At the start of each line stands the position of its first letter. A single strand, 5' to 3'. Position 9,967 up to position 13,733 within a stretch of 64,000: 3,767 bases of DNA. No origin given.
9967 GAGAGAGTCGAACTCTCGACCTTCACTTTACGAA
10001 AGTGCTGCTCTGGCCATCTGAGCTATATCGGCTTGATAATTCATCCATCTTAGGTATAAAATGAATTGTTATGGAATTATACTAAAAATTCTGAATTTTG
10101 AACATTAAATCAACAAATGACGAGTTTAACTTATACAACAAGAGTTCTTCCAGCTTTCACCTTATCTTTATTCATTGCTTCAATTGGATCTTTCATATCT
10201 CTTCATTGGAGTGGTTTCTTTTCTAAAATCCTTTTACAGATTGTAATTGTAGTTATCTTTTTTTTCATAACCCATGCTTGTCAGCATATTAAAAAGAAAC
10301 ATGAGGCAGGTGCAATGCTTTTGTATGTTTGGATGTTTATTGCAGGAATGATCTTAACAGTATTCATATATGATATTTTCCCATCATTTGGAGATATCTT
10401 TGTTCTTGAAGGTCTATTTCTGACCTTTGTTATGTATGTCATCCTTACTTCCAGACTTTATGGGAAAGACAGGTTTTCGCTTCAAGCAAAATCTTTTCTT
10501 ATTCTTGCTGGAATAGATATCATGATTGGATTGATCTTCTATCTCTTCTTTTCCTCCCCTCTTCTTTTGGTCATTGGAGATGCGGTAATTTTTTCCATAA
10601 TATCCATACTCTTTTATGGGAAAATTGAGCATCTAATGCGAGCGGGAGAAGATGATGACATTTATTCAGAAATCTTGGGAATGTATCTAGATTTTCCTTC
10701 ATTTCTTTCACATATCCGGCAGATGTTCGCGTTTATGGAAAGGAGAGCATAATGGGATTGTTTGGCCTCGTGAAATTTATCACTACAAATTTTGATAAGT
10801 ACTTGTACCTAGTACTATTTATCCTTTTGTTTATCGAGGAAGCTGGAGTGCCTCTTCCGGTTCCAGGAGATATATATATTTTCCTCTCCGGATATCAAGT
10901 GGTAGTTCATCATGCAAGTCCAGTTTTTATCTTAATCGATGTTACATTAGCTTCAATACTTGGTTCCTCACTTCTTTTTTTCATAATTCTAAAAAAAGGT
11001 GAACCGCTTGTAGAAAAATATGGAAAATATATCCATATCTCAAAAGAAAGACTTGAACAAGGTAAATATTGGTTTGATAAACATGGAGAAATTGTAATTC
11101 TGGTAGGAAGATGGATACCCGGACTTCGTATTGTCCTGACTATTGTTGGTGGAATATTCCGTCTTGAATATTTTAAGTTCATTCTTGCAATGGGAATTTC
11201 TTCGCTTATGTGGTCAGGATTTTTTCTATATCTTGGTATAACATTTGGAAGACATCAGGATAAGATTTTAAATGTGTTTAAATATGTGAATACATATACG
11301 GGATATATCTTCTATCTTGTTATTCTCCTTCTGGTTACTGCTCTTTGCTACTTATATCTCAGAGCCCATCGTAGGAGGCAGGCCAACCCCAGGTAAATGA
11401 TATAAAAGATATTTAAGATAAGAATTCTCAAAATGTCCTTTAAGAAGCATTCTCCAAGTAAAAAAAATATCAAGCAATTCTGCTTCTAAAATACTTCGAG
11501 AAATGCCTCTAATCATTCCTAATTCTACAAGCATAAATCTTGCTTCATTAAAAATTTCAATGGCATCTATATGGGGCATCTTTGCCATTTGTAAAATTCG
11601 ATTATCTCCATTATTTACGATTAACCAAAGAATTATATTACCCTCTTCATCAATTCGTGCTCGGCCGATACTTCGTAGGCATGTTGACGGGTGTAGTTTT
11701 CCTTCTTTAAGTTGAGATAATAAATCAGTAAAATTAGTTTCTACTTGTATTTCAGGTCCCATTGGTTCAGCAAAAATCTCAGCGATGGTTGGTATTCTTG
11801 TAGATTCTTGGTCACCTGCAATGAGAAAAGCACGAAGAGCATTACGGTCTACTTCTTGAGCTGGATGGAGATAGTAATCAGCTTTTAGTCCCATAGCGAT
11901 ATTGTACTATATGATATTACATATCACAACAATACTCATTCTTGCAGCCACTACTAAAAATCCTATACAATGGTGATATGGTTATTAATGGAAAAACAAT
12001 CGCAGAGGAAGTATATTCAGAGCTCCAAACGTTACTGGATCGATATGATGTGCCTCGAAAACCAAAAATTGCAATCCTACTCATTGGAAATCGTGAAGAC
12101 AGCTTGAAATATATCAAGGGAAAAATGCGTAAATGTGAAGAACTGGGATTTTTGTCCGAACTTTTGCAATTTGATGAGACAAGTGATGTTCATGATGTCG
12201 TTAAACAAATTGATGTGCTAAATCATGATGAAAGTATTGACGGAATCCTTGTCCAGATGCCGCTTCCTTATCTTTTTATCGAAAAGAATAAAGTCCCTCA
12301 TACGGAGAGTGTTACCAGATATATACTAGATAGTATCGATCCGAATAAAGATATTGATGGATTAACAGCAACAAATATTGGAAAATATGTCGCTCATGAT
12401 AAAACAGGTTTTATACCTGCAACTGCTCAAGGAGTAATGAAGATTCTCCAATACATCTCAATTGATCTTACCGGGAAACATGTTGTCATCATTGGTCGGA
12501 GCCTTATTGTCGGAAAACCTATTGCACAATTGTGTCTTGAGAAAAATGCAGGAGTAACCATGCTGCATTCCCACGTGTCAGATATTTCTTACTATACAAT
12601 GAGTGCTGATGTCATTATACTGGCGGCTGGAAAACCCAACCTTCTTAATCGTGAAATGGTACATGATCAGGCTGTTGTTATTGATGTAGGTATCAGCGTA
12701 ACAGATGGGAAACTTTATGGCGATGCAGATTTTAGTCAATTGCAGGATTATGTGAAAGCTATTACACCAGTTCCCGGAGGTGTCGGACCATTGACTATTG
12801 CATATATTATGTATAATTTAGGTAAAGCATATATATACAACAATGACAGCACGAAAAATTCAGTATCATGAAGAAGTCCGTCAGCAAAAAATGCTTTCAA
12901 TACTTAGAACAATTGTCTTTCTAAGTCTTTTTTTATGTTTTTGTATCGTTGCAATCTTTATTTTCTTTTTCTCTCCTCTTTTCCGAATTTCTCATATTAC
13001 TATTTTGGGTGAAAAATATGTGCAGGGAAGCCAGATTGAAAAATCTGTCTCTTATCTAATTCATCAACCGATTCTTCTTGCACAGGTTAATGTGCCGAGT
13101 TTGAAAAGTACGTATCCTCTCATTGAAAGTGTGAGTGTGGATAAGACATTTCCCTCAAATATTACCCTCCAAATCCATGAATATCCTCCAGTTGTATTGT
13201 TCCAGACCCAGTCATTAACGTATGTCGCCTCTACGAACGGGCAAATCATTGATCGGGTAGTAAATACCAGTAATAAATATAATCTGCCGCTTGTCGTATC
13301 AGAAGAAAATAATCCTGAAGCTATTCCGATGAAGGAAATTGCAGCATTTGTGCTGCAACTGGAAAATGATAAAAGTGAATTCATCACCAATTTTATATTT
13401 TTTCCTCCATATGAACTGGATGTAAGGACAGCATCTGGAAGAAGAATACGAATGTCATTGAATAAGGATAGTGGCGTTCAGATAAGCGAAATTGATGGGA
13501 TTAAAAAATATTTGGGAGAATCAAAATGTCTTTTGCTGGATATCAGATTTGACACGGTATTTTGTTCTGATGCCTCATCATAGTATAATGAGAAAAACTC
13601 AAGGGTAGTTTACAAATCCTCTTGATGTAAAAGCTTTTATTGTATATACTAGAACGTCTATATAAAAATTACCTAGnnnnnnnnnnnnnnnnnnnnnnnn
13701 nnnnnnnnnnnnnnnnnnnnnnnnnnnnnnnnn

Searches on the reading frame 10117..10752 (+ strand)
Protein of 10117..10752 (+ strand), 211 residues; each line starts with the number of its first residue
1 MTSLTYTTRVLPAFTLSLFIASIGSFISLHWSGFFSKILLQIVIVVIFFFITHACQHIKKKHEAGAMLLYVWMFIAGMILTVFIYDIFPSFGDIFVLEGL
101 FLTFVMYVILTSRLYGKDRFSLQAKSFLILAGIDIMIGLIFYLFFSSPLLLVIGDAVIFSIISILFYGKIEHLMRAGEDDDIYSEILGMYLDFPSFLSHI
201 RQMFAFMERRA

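Call 59: search_protein_families(library=pfam, proteins=[window:10117-10752:+], max_evalue=0.001)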
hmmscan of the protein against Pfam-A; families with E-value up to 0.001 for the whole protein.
window:10117-10752:+ (211 aa): 1 family
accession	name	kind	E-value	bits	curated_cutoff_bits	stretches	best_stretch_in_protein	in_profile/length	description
PF01027.25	Bax1-I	-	3.6e-06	27.3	34.1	1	6-198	3-201/207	Inhibitor of apoptosis-promoting Bax1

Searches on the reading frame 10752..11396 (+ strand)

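Call 59: search_protein_families(library=pfam, proteins=[window:10752-11396:+], max_evalue=0.001)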
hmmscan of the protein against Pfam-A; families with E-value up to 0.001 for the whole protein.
window:10752-11396:+ (214 aa): 1 family
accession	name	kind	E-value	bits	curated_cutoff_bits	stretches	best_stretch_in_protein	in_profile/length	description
PF09335.16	VTT_dom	-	2.6e-15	57.4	33.9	1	37-162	1-121/123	VTT domain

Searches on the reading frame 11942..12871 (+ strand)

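Call 59: search_protein_families(library=pfam, proteins=[window:11942-12871:+], max_evalue=0.001)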
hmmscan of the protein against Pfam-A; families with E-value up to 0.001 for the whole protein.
window:11942-12871:+ (309 aa): 2 families
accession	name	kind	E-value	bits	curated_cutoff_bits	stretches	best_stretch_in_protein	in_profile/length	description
PF02882.25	THF_DHG_CYH_C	-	9.1e-55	184.8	27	1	143-297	2-156/160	Tetrahydrofolate dehydrogenase/cyclohydrolase, NAD(P)-binding domain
PF00763.28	THF_DHG_CYH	-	7.7e-26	91.1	32.8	1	15-139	1-115/115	Tetrahydrofolate dehydrogenase/cyclohydrolase, catalytic domain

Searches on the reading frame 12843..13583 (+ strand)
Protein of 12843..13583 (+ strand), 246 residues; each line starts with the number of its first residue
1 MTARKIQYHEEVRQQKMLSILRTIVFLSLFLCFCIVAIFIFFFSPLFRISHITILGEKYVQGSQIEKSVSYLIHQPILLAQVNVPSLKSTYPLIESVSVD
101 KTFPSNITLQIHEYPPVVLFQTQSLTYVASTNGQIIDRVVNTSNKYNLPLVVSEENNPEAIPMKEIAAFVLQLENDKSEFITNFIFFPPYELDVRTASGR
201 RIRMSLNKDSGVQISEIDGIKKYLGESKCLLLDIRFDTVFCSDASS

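Call 59: search_protein_families(library=pfam, proteins=[window:12843-13583:+], max_evalue=0.001)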
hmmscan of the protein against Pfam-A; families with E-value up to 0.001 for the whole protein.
window:12843-13583:+ (246 aa): 1 family
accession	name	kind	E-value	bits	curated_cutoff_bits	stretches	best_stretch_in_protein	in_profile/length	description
PF08478.15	POTRA_1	-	7.6e-07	29.8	23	1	47-114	1-69/69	POTRA domain, FtsQ-type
